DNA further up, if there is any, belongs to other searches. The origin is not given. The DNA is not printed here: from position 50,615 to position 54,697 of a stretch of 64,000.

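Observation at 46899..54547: Translationally coupled giant paralogues: intact Cys-His-Asp transglutaminase core next to a Cys->Ser / His->Tyr copy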

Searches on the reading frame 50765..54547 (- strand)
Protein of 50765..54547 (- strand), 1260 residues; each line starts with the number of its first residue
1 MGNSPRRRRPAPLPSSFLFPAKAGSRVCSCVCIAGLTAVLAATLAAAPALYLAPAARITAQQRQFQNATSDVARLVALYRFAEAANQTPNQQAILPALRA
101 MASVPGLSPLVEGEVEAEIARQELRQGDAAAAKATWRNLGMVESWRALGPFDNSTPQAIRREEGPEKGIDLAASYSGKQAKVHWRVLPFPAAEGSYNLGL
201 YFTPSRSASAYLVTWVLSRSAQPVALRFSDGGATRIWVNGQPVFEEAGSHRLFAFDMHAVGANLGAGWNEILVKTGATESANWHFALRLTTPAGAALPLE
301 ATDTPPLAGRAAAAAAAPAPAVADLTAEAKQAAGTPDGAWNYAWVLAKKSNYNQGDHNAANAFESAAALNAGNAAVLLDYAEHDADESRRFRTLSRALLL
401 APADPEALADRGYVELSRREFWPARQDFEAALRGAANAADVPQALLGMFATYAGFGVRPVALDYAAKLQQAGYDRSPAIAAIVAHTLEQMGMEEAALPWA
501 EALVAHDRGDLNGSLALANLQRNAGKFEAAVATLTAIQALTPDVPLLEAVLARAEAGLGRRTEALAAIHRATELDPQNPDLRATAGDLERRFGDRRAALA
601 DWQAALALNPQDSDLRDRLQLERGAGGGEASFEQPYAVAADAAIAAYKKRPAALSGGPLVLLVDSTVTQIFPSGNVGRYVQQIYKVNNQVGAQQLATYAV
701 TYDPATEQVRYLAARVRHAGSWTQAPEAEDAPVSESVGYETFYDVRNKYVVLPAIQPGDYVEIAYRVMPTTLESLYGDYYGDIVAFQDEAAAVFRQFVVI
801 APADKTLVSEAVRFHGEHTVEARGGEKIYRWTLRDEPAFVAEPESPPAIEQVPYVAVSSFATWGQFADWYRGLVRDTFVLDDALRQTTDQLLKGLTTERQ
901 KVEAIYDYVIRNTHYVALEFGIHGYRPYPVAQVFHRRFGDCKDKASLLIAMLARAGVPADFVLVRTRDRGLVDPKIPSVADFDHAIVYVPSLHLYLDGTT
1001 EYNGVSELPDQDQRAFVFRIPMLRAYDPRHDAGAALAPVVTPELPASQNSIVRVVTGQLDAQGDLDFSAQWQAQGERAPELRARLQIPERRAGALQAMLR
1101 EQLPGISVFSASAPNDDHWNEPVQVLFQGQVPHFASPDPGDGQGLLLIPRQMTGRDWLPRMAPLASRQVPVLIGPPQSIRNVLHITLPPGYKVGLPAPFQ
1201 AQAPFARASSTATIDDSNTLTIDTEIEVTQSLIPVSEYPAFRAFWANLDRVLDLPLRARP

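Call 6: search_protein_families(library=pfam, proteins=[window:50765-54547:-], max_evalue=1)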
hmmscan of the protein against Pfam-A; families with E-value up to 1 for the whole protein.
window:50765-54547:- (1260 aa): 14 families
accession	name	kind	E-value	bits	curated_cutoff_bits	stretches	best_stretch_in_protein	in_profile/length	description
PF12969.12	DUF3857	-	1.6e-24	87.3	24.6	1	673-839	2-169/170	Domain of Unknown Function with PDB structure (DUF3857)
PF01841.26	Transglut_core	-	3.3e-10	40.6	23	1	886-970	2-83/108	Transglutaminase-like superfamily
PF13371.12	TPR_9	-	9.8e-08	32.4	35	2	388-443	12-67/73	Tetratricopeptide repeat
PF00515.34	TPR_1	-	0.0002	21.5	27.8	0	557-578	13-34/34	Tetratricopeptide repeat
PF07719.23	TPR_2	-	0.00021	21.6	27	1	551-578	7-34/34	Tetratricopeptide repeat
PF13428.12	TPR_14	-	0.001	20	23.5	3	550-586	6-42/44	Tetratricopeptide repeat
PF13432.12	TPR_16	-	0.0014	19.5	32.7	1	515-579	1-65/65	Tetratricopeptide repeat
PF12895.13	ANAPC3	-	0.0021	18.8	27.2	1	491-569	3-80/82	Anaphase-promoting complex, cyclosome, subunit 3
PF13414.12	TPR_11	-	0.0036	17.4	26.8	0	558-582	7-31/42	TPR repeat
PF14559.12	TPR_19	-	0.0057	17.4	25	1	493-553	7-67/68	Tetratricopeptide repeat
PF13181.12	TPR_8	-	0.013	16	25.7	0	551-578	7-34/34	Tetratricopeptide repeat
PF13176.12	TPR_7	-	0.046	14.3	27.9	0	516-542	4-30/36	Tetratricopeptide repeat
PF12970.12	DUF3858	-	0.23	12.1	27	1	1216-1244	74-102/116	Domain of Unknown Function with PDB structure (DUF3858)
PF13429.12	TPR_15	-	0.4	10.5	26.2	1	587-618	154-185/280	Tetratricopeptide repeat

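Call 9: search_solved_structures(query=window:50765-54547:-, max_evalue=0.01, show_alignments=2)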
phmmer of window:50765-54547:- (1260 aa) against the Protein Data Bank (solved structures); distinct sequences matched with E-value up to 0.01: 15.
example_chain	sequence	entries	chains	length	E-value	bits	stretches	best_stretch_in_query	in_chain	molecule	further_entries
9qhb_A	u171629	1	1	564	3.8e-12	48.3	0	559-619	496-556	Engineered tetratricopeptide repeat protein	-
7obi_A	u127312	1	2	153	2.1e-07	32.6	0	562-619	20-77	CTPR-rv4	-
8bu0_A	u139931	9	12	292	3.6e-07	31.8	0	559-619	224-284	Consensus tetratricopeptide repeat protein | Crystal structure of an 8-repeat consensus TPR superhelix with Zinc. | Monomer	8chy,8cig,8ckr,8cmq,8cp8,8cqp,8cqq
7yeh_B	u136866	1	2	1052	9.6e-07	30.4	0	407-611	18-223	UDP-N-acetylglucosamine--peptide N-acetylglucosaminyltransferase 110 kDa subunit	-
3kd4_A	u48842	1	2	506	1.1e-06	30.1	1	821-964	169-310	Putative protease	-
7yea_A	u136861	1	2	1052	1.7e-06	29.5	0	517-620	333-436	UDP-N-acetylglucosamine--peptide N-acetylglucosaminyltransferase 110 kDa subunit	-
9qhc_A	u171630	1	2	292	1.9e-06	29.4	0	561-619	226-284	Engineered tetratricopeptide repeat protein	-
7ntf_A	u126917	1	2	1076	2.6e-06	28.9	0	517-620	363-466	Isoform 1 of UDP-N-acetylglucosamine--peptide N-acetylglucosaminyltransferase 110 kDa subu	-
9gzg_A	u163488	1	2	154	0.00013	23.4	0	558-619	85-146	Engineered CTPR protein with glutamic acids for conductivity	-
1w3b_A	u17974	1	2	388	0.00015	23.1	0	501-629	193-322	UDP-N-ACETYLGLUCOSAMINE--PEPTIDE N-ACETYLGLUCOSAMINYLTRANSFERASE 110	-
6eou_A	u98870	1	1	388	0.00051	21.3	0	413-611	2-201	UDP-N-acetylglucosamine--peptide N-acetylglucosaminyltransferase 110 kDa subunit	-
8ump_A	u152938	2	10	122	0.00054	21.3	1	523-622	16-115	T33-ml35-redesigned-TPR-domain-fold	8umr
5hrz_A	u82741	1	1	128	0.0012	20.1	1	523-620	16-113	TPR domain protein 1na0C3_3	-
6vl6_A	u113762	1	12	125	0.0029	18.9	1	521-619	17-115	T33_dn2A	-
2pl2_A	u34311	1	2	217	0.0097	17.1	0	519-619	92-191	Hypothetical conserved protein TTC0263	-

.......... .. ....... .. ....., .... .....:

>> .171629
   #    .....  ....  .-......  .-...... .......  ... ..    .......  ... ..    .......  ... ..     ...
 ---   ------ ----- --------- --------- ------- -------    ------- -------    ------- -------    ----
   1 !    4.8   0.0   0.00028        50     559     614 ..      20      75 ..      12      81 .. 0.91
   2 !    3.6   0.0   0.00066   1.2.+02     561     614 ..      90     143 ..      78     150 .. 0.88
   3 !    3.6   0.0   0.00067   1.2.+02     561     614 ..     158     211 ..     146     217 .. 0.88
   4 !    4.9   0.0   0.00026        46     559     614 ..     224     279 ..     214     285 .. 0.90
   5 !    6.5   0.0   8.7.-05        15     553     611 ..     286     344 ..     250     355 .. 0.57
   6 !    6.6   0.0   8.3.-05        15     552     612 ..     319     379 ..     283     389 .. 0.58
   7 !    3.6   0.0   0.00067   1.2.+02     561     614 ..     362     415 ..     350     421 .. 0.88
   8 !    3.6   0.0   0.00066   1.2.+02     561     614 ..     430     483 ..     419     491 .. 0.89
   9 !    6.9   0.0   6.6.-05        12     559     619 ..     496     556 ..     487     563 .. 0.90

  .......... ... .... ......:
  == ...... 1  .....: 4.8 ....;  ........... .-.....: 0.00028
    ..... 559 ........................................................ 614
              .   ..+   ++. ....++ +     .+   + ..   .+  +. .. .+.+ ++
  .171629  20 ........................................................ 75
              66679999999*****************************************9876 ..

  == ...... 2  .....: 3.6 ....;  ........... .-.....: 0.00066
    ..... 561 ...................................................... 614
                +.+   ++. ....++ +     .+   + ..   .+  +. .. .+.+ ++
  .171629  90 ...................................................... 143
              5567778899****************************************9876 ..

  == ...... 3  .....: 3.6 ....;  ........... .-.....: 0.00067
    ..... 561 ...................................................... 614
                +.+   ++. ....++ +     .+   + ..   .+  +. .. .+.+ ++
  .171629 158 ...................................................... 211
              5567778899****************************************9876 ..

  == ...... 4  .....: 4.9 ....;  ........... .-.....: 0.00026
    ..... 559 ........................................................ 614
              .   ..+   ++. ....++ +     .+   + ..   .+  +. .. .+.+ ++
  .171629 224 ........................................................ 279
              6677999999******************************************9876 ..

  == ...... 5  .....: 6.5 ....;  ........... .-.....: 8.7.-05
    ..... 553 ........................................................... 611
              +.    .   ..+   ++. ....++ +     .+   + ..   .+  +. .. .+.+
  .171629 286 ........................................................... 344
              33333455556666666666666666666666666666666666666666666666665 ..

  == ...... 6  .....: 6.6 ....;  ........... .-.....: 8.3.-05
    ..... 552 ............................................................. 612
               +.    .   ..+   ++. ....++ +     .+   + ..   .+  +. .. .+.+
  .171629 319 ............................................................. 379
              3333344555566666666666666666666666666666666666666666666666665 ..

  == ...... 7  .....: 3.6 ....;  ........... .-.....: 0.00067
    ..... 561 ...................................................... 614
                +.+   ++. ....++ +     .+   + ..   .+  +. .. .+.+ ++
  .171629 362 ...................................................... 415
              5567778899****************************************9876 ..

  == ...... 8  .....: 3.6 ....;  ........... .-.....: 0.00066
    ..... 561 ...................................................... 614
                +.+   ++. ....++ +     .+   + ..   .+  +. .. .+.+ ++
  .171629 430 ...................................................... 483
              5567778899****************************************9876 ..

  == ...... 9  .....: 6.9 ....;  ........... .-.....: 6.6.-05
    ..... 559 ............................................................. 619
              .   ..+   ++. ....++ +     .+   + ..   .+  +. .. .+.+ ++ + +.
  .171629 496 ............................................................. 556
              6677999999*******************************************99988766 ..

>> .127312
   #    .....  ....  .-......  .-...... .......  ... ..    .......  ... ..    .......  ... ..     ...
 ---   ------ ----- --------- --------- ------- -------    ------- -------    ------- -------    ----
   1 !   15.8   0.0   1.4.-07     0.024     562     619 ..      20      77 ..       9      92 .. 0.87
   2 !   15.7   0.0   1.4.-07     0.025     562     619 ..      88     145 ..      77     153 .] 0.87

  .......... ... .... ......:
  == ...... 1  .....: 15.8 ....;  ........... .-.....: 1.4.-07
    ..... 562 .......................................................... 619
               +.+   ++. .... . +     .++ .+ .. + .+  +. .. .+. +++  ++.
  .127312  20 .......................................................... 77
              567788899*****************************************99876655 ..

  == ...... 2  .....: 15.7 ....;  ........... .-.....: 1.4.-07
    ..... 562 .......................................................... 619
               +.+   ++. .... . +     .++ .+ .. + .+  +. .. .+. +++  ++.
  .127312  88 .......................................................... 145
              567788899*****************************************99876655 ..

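Call 34: find_homologous_proteins(query=window:50765-54547:-, region=640-1260, max_evalue=1e-10)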
Query window:50765-54547:-, residues 640-1260 (621 aa): 761 proteins with E <= 1e-10 among 8000 candidates; the best 120 are listed.
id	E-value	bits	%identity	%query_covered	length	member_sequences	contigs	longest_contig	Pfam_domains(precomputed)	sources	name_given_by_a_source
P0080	0.0e+0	1397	100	100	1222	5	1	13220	PF13371.13,PF12969.13,PF01841.26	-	-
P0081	0.0e+0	1101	79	100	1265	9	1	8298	PF13414.13,PF13371.13,PF12969.13,PF13428.13,PF07719.24,PF01841.26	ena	-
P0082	3.7e-254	863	63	99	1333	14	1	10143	PF13371.13,PF12969.13,PF07719.24,PF01841.26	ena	-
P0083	5.3e-254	863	65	99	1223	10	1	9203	PF13414.13,PF13371.13,PF12969.13,PF01841.26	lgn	-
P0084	9.2e-254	862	64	99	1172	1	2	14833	PF13414.13,PF13371.13,PF12969.13,PF01841.26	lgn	-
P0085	9.5e-253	858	64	97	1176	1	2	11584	PF13414.13,PF13371.13,PF12969.13,PF01841.26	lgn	-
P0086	1.0e-248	845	63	99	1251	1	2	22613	PF13371.13,PF12969.13,PF07719.24,PF01841.26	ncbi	ncbi:MAG: DUF3857 domain-containing protein [Terriglobales bacterium]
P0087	7.3e-240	816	60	100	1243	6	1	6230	PF13414.13,PF12970.13,PF12969.13,PF13432.13,PF13428.13,PF07719.24,PF01841.26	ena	-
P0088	2.7e-229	781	58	99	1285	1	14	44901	PF12969.13,PF13432.13,PF01841.26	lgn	-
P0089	3.4e-226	771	57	99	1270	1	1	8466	PF13414.13,PF12969.13,PF01841.26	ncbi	-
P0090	3.5e-226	771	57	99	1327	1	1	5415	PF12969.13,PF01841.26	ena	-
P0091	7.3e-226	770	57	99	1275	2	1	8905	PF14559.13,PF12969.13,PF13428.13,PF01841.26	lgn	-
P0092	9.6e-226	769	56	99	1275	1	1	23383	PF13414.13,PF12969.13,PF01841.26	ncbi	-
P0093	4.9e-225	767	58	98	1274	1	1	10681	PF12970.13,PF12969.13,PF13432.13,PF01841.26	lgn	-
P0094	2.5e-224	765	57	96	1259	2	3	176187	PF12969.13,PF01841.26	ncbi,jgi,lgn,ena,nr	ncbi:MAG TPA: DUF3857 domain-containing protein [Terriglobales bacterium]|nr:DUF3857 domain-containi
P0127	4.3e-104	367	35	97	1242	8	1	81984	PF14559.13,PF13431.13,PF20225.5,PF13414.13,PF12970.13,PF12969.13,PF21033.5,PF13432.13,PF13428.13,PF14561.13,PF01841.26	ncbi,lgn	-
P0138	4.0e-100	354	35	99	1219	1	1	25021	PF12970.13,PF12969.13,PF01841.26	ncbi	-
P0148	4.2e-98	348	35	97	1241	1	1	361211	PF14559.13,PF12970.13,PF12969.13,PF13181.13,PF01841.26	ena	-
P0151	1.4e-97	346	33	98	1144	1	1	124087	PF14559.13,PF12970.13,PF12969.13,PF01841.26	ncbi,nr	ncbi:MAG TPA: DUF3857 domain-containing protein [Terriglobales bacterium]|nr:DUF3857 domain-containi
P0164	1.6e-96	342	36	95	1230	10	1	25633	PF14559.13,PF23914.2,PF13414.13,PF12970.13,PF12969.13,PF13432.13,PF01841.26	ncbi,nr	ncbi:MAG TPA: DUF3857 domain-containing protein [Polyangia bacterium]|nr:DUF3857 domain-containing p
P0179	1.1e-95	340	35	97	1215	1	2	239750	PF14559.13,PF12969.13,PF00515.35,PF13424.13,PF13428.13,PF13174.13,PF01841.26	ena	-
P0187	3.9e-95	338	36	97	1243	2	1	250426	PF14559.13,PF13371.13,PF12970.13,PF12969.13,PF00515.35,PF13432.13,PF13428.13,PF13181.13,PF01841.26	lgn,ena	-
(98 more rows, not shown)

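Call 53: find_encoding_contigs(protein=P0151, flank=6000, max_places=1)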
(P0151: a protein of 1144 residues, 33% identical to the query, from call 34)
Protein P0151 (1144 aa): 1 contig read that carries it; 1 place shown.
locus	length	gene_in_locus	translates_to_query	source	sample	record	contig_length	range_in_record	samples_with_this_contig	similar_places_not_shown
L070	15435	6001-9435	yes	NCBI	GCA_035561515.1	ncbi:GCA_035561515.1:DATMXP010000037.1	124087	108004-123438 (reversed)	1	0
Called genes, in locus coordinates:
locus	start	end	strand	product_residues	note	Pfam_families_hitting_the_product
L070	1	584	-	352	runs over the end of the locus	PF20244:DUF6599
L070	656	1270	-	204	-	-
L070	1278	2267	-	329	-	PF04613:LpxD, PF14602:Hexapep_2 (faint), PF25084:LbH_EIF2B (weak), PF00132:Hexapep, PF25087:GMPPB_C (weak), PF00132:Hexapep, PF25084:LbH_EIF2B (weak), PF00132:Hexapep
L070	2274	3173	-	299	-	PF03279:Lip_A_acyltrans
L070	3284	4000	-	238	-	PF04366:Ysc84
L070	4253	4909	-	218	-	PF00196:GerE, PF08281:Sigma70_r4_2 (weak)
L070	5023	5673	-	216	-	-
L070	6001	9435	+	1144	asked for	PF14559:TPR_19 (weak), PF12969:DUF3857, PF01841:Transglut_core, PF12970:DUF3858 (weak)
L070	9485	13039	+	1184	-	PF14559:TPR_19 (faint), PF12969:DUF3857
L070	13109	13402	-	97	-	-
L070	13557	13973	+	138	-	PF13474:SnoaL_3 (weak)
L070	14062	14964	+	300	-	PF00753:Lactamase_B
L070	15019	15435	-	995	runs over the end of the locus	PF10150:RNase_E_G, PF20833:RNase_E_G_Thio (weak)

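Call 54: find_encoding_contigs(protein=P0148, flank=6000, max_places=1)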
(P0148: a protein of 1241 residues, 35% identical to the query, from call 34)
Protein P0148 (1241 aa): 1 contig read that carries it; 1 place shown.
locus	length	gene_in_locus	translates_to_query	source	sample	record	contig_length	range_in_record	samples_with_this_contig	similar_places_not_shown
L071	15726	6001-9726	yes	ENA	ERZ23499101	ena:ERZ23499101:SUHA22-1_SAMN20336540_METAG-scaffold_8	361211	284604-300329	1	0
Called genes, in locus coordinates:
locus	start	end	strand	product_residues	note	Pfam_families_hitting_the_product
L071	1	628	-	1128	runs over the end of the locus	-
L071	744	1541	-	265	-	-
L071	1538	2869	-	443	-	PF16697:Yop-YscD_cpl, PF00498:FHA, PF00158:Sigma54_activat, PF14532:Sigma54_activ_2, PF07728:AAA_5, PF25601:AAA_lid_14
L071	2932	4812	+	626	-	PF00526:Dicty_CTDC (weak)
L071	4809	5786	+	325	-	PF14870:PSII_BNR (faint), PF02012:BNR (faint)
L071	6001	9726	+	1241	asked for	PF14559:TPR_19 (faint), PF13181:TPR_8 (faint), PF12969:DUF3857, PF01841:Transglut_core, PF12970:DUF3858 (weak)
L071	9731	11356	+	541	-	PF13191:AAA_16 (faint), PF00005:ABC_tran, PF02463:SMC_N (faint), PF13304:AAA_21 (faint), PF13555:AAA_29 (faint), PF12848:ABC_tran_Xtn, PF00005:ABC_tran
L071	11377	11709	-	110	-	-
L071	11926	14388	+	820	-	PF01804:Penicil_amidase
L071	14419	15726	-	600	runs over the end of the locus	PF00069:Pkinase, PF07714:PK_Tyr_Ser-Thr, PF01636:APH (faint)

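Call 55: find_encoding_contigs(protein=P0187, flank=6000, max_places=1)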
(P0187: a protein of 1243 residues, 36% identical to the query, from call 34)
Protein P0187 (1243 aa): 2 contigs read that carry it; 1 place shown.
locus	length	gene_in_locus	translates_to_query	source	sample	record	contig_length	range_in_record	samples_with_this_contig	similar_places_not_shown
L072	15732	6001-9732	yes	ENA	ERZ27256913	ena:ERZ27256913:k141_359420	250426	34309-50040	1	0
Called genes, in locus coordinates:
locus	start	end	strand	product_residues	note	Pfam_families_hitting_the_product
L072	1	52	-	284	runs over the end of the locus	PF02621:VitK2_biosynth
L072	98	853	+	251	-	PF01557:FAA_hydrolase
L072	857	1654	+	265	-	PF03781:FGE-sulfatase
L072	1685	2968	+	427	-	PF00994:MoCF_biosynth, PF18146:CinA_KH, PF02464:CinA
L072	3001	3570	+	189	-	PF02834:LigT_PEase (weak), PF13563:2_5_RNA_ligase2, PF02834:LigT_PEase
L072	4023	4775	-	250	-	PF02517:Rce1-like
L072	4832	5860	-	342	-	PF01040:UbiA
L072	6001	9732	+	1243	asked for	PF13428:TPR_14 (faint), PF13432:TPR_16 (faint), PF00515:TPR_1 (faint), PF13181:TPR_8 (faint), PF14559:TPR_19 (weak), PF13371:TPR_9 (weak), PF12969:DUF3857, PF01841:Transglut_core, +1 more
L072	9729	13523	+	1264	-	PF14559:TPR_19 (faint), PF12969:DUF3857 (weak)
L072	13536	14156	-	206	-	PF00515:TPR_1 (weak), PF07719:TPR_2 (faint), PF13432:TPR_16, PF13414:TPR_11, PF14559:TPR_19 (weak), PF13431:TPR_17 (faint)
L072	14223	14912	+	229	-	PF01209:Ubie_methyltran, PF13489:Methyltransf_23, PF05175:MTS (weak), PF08241:Methyltransf_11, PF08242:Methyltransf_12, PF13649:Methyltransf_25, PF13847:Methyltransf_31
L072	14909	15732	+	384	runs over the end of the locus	PF01052:FliMN_C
